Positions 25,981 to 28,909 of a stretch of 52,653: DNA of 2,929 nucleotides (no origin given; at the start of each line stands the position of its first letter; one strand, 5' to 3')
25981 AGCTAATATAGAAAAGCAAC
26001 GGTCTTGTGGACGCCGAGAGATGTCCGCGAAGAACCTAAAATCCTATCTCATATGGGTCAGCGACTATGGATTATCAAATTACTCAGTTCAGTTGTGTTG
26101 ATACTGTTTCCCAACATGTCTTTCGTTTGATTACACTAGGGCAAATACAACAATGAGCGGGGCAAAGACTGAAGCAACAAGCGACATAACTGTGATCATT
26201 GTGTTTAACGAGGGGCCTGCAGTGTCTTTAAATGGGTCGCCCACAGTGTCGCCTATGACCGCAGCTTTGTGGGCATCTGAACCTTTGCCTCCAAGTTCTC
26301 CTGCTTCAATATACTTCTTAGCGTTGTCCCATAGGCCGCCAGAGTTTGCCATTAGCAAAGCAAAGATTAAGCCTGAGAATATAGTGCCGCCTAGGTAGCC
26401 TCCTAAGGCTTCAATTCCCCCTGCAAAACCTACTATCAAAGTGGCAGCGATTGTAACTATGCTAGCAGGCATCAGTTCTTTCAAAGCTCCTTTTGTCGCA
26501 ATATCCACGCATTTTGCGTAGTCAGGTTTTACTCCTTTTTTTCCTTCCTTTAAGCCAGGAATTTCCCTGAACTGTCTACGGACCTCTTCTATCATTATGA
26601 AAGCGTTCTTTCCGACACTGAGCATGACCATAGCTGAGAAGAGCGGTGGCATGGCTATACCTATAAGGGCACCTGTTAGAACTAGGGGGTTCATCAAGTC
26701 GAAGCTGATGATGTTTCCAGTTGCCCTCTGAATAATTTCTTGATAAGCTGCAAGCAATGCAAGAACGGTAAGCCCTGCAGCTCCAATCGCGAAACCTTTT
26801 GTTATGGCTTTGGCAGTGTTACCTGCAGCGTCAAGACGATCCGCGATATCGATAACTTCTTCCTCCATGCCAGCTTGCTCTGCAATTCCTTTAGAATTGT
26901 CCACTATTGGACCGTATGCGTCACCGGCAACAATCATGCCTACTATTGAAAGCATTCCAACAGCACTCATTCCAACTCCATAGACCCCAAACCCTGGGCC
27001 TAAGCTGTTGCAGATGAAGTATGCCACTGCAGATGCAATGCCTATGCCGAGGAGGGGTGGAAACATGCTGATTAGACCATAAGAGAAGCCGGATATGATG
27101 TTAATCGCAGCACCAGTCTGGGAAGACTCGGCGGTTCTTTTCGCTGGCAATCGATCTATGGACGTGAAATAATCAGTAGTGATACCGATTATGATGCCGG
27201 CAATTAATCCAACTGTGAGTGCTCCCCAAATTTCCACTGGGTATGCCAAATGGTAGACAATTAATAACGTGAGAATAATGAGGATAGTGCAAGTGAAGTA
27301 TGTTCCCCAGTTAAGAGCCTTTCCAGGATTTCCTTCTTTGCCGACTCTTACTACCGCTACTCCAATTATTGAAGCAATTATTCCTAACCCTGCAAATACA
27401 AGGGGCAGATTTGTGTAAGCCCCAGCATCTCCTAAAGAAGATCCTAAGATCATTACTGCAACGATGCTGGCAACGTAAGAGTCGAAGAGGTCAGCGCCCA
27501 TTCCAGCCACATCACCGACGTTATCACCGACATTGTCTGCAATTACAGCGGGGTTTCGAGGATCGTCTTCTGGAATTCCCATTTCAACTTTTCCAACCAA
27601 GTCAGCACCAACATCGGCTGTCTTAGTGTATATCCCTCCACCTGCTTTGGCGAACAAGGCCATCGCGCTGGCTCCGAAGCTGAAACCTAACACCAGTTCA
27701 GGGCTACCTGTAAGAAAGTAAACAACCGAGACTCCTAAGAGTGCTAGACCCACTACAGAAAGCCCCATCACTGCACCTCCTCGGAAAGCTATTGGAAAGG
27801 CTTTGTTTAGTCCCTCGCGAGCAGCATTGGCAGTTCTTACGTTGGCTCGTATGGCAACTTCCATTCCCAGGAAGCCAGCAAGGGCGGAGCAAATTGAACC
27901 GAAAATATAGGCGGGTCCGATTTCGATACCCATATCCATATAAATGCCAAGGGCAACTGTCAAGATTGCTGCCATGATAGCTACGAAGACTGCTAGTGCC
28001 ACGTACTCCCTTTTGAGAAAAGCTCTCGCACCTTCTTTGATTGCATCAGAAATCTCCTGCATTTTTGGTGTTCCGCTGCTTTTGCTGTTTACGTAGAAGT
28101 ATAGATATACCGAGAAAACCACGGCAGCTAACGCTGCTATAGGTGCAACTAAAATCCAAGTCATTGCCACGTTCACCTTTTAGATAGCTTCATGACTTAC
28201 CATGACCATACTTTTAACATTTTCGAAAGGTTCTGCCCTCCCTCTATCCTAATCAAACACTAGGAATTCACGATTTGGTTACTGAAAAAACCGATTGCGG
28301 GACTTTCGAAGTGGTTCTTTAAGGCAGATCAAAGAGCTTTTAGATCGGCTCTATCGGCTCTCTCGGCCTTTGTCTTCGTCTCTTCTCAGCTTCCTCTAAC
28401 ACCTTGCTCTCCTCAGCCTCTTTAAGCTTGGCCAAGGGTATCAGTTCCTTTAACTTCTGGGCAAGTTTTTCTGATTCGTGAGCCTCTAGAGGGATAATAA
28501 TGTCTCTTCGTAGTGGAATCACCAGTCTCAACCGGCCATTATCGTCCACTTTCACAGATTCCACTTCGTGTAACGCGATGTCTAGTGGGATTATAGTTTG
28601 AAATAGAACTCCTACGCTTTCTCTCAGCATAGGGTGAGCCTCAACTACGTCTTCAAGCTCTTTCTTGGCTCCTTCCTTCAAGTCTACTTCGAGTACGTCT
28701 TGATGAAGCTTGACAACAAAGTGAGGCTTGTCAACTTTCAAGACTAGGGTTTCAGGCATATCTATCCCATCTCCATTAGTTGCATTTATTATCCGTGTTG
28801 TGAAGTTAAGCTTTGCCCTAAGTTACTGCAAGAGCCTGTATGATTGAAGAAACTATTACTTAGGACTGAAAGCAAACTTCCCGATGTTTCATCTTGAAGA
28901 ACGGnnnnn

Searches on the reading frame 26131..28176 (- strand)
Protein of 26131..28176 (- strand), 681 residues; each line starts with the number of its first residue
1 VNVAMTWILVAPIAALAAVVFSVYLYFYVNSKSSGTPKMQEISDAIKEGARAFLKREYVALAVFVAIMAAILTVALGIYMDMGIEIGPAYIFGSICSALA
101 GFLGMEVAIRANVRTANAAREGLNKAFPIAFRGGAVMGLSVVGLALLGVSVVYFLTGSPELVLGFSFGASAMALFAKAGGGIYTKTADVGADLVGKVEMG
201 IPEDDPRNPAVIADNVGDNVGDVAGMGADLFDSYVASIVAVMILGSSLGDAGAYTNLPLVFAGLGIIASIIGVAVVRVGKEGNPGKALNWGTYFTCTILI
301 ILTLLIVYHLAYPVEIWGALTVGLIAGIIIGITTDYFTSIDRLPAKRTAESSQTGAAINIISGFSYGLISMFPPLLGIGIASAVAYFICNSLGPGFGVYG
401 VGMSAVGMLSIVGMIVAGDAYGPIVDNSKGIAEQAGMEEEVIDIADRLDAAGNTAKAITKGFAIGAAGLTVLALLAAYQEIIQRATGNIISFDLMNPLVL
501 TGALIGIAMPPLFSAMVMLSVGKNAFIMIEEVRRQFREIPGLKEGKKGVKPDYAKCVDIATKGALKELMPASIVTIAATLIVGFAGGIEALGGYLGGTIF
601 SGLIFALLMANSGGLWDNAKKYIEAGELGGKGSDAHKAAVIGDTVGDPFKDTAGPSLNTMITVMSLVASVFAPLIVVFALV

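Call 46: search_protein_families(library=pfam, proteins=[window:26131-28176:-], max_evalue=0.1)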
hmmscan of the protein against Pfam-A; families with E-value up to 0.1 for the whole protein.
window:26131-28176:- (681 aa): 1 family
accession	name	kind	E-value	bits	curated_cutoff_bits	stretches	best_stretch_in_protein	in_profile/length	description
PF03030.21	H_PPase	-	1.4e-241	804.1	29.7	1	17-671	2-645/645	Inorganic H+ pyrophosphatase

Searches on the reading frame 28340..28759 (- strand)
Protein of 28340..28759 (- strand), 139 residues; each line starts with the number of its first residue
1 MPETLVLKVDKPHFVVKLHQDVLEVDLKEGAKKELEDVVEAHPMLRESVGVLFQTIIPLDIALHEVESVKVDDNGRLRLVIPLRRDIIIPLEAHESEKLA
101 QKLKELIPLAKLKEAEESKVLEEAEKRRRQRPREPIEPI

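Call 36: search_protein_families(library=padloc, proteins=[window:28340-28759:-], max_evalue=0.1)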
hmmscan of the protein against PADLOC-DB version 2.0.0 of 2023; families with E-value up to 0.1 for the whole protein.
window:28340-28759:- (139 aa): 0 families

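Call 46: search_protein_families(library=pfam, proteins=[window:28340-28759:-], max_evalue=0.1)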
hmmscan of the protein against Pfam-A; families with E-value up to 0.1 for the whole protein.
window:28340-28759:- (139 aa): 0 families

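Call 82: search_solved_structures(query=window:28340-28759:-, max_evalue=5)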
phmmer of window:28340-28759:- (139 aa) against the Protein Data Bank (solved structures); distinct sequences matched with E-value up to 5: 4.
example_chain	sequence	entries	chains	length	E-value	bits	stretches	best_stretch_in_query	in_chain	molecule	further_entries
4osw_A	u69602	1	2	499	0.1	16.3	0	24-77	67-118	Hax3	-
3rnk_B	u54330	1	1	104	0.8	13.4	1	26-81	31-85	Programmed cell death 1 ligand 2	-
3bov_A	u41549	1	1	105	0.81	13.4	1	26-81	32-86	Programmed cell death 1 ligand 2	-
5op1_A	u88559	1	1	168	1.7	12.4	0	17-44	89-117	DARPin A4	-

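Call 83: search_protein_families(library=phrogs, proteins=[window:28340-28759:-], max_evalue=0.01)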
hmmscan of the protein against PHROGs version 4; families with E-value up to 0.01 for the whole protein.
window:28340-28759:- (139 aa): 0 families

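Call 95: search_protein_families(library=ncbifam, proteins=[window:28340-28759:-], max_evalue=0.01)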
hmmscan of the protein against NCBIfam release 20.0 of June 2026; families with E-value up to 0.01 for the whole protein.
window:28340-28759:- (139 aa): 0 families
